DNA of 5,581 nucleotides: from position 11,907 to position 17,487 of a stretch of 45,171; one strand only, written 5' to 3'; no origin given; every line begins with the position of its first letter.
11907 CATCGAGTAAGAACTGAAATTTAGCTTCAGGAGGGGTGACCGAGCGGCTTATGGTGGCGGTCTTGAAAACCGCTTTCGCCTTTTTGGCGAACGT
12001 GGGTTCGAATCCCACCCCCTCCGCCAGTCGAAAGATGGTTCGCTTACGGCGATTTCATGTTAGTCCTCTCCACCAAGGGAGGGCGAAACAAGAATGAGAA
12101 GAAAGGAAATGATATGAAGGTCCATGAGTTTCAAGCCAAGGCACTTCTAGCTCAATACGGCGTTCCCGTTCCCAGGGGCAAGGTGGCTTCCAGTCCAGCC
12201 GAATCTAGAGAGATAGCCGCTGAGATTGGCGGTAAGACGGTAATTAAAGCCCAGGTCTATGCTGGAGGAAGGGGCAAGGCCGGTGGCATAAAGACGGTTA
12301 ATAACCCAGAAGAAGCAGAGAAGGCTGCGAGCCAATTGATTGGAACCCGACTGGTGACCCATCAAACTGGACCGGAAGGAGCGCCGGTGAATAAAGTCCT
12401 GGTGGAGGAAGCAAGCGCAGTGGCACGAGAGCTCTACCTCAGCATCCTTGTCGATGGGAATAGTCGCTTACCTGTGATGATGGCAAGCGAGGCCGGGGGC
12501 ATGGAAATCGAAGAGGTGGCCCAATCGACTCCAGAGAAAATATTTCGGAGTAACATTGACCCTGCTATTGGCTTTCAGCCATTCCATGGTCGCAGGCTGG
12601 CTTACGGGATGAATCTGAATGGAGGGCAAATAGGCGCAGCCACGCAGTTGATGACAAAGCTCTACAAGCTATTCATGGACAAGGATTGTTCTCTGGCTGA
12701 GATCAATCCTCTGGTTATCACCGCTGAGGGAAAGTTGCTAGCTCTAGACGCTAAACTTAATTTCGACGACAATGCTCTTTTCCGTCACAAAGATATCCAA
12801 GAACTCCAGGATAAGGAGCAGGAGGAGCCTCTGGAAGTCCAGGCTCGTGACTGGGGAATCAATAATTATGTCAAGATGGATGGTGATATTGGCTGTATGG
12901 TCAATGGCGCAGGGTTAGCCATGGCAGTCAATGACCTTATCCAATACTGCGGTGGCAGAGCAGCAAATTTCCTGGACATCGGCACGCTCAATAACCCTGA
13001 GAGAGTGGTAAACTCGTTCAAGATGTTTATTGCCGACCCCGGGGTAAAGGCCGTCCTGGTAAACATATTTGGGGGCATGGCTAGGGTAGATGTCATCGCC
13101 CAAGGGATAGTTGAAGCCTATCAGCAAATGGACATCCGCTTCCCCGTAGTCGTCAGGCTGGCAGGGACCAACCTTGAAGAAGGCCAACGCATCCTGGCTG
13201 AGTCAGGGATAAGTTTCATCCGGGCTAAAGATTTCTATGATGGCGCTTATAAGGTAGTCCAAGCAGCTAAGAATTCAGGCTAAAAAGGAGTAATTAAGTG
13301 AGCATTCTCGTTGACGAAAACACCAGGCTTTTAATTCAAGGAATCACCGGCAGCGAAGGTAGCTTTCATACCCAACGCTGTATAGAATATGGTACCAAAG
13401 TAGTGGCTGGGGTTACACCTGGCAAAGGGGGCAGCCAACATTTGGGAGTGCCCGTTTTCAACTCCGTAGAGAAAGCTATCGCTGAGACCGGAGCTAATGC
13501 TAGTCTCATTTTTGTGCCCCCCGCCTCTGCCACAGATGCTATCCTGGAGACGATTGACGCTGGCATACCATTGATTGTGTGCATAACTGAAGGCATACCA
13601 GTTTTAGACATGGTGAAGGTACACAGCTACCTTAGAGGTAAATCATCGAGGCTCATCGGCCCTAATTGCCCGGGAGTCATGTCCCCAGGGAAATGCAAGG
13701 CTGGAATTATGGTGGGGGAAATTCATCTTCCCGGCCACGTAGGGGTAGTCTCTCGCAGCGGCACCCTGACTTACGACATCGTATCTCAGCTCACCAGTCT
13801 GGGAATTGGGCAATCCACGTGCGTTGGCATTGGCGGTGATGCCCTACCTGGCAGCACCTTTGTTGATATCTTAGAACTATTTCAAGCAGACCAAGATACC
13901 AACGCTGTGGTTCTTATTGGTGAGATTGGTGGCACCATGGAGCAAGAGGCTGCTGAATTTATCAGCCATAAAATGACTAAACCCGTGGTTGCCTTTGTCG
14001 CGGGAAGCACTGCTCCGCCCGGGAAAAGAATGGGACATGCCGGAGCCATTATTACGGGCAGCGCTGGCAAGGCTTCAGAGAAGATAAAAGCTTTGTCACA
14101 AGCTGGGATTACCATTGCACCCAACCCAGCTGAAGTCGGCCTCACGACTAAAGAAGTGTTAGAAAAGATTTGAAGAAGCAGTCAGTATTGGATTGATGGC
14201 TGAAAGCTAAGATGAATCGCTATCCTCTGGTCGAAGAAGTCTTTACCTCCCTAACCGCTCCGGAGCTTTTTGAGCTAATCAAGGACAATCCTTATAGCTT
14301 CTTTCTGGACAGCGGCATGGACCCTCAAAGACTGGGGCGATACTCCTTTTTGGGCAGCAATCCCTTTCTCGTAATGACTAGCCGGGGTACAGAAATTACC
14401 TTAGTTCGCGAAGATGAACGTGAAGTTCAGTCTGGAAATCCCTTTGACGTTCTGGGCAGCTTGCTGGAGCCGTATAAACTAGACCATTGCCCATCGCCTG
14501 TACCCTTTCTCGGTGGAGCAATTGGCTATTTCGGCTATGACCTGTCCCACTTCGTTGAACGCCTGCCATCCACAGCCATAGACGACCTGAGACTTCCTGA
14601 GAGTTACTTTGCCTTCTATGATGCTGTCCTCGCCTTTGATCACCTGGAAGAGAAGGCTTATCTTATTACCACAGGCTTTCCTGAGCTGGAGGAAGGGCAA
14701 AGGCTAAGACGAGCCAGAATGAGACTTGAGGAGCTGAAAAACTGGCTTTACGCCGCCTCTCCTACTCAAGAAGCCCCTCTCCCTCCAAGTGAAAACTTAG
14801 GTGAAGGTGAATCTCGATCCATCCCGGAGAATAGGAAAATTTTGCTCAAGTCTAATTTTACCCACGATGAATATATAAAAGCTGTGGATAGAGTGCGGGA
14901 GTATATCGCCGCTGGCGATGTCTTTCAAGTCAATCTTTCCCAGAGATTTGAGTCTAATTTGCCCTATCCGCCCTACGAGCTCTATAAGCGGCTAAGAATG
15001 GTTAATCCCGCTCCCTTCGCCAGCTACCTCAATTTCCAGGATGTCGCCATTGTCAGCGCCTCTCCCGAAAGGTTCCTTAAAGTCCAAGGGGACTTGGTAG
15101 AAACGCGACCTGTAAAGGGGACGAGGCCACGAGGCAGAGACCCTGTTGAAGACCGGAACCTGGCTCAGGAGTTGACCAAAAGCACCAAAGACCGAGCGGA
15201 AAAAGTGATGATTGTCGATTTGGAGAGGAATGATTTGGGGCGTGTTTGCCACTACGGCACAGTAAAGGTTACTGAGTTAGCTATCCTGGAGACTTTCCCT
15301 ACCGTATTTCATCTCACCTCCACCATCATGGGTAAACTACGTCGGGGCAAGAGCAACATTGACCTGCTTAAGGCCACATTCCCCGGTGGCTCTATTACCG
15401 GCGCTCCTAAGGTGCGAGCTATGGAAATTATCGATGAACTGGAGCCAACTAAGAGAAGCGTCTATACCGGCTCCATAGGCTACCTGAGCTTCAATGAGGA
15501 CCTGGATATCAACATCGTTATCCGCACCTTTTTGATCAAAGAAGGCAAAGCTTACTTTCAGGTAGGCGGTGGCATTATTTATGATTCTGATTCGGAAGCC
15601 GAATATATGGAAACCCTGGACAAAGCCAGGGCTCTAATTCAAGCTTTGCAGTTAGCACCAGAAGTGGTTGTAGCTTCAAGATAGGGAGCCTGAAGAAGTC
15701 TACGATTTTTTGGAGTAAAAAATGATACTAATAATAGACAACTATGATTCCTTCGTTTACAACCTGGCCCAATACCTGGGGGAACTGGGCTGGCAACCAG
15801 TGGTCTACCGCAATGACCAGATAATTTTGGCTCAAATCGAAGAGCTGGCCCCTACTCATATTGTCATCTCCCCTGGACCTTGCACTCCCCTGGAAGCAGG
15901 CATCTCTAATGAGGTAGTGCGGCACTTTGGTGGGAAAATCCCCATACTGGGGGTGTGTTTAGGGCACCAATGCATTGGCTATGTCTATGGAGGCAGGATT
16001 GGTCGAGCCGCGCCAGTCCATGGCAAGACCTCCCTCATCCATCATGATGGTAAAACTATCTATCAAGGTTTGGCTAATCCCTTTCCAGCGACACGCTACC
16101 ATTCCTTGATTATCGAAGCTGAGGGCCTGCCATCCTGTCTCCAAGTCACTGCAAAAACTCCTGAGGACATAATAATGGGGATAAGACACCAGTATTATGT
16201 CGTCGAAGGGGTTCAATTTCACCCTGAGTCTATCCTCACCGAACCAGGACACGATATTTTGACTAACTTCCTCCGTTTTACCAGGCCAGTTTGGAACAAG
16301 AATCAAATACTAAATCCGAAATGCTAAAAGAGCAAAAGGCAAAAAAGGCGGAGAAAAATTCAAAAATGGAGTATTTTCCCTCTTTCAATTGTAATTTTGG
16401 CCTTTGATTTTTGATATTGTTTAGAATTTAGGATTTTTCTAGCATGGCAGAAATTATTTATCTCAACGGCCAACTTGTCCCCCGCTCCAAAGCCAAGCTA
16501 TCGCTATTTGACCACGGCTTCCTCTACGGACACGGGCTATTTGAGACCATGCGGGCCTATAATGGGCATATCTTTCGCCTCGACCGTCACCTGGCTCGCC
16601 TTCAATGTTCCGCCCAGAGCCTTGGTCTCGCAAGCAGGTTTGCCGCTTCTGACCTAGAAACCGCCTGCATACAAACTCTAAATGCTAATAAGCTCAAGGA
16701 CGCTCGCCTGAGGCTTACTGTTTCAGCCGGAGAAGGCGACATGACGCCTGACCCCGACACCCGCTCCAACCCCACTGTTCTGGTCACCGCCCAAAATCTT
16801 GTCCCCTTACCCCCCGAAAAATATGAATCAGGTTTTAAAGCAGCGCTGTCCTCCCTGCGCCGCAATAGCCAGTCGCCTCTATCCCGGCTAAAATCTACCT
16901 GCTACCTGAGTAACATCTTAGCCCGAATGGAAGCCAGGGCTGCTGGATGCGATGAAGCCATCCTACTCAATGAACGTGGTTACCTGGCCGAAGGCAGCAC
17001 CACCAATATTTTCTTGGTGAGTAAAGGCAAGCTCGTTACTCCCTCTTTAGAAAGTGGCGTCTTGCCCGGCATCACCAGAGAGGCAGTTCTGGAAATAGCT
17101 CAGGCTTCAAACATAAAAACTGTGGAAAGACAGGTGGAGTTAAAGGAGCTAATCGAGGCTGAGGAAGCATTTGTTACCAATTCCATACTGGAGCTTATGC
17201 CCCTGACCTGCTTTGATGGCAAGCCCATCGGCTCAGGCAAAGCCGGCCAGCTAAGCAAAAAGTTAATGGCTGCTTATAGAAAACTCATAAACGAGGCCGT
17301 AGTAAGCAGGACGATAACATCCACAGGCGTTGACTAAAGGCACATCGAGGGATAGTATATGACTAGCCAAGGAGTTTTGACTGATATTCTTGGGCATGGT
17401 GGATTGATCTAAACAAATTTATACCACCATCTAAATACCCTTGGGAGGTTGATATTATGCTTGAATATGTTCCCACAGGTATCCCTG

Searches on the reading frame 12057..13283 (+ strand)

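Call 65: search_protein_families(library=pfam, proteins=[window:12057-13283:+], max_evalue=0.00001)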
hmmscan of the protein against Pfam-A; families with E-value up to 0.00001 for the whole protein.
window:12057-13283:+ (408 aa): 5 families
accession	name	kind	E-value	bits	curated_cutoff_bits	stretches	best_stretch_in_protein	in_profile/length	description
PF08442.15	ATP-grasp_2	-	6.3e-77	258.2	29.5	1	21-221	1-202/202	ATP-grasp domain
PF00549.24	Ligase_CoA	-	4.8e-24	85.4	24.5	1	281-398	1-125/128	CoA-ligase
PF13549.11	ATP-grasp_5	-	7.2e-14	52.1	27.6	1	19-234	7-219/221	ATP-grasp domain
PF24948.1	Citrate_synth_N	-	4.8e-12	46.2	83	1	59-245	52-229/232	ATP-citrate synthase ATP-grasp domain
PF01071.24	GARS_A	-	9.8e-06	26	27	0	27-143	6-111/194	Phosphoribosylglycinamide synthetase, ATP-grasp (A) domain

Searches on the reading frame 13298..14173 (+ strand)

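Call 65: search_protein_families(library=pfam, proteins=[window:13298-14173:+], max_evalue=0.00001)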
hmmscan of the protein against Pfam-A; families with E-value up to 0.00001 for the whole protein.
window:13298-14173:+ (291 aa): 3 families
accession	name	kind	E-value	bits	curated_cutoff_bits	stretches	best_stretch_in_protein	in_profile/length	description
PF02629.25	CoA_binding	-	1.6e-30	106.1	22.3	1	6-99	1-97/97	CoA binding domain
PF00549.24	Ligase_CoA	-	1.1e-22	80.9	24.5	1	151-270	1-126/128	CoA-ligase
PF13607.11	Succ_CoA_lig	-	2.1e-11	44.2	27.4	1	145-276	1-127/138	Succinyl-CoA ligase like flavodoxin domain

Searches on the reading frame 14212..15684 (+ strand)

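Call 65: search_protein_families(library=pfam, proteins=[window:14212-15684:+], max_evalue=0.00001)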
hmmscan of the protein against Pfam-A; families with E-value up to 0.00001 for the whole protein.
window:14212-15684:+ (490 aa): 2 families
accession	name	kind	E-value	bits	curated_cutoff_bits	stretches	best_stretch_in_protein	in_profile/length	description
PF00425.24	Chorismate_bind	-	2.2e-92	309.7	27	1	218-471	2-257/257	chorismate binding enzyme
PF04715.19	Anth_synt_I_N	-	7e-35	120.8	23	1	14-151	3-140/140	Anthranilate synthase component I, N terminal region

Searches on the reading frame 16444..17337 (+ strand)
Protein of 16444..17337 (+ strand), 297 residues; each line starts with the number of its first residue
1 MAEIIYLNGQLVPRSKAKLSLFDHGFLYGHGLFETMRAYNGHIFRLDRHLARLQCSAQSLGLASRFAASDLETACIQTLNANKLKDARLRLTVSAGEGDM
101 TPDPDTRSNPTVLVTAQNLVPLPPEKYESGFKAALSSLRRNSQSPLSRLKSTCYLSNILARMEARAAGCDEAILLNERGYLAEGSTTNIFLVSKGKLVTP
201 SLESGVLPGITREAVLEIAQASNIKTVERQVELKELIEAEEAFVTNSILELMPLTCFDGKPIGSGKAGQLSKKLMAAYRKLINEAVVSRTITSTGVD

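Call 65: search_protein_families(library=pfam, proteins=[window:16444-17337:+], max_evalue=0.00001)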
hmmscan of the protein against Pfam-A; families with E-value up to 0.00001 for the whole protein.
window:16444-17337:+ (297 aa): 1 family
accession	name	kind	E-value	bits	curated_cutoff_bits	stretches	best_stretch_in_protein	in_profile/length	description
PF01063.24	Aminotran_4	-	2e-70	237.6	28.5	1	31-254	1-220/223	Amino-transferase class IV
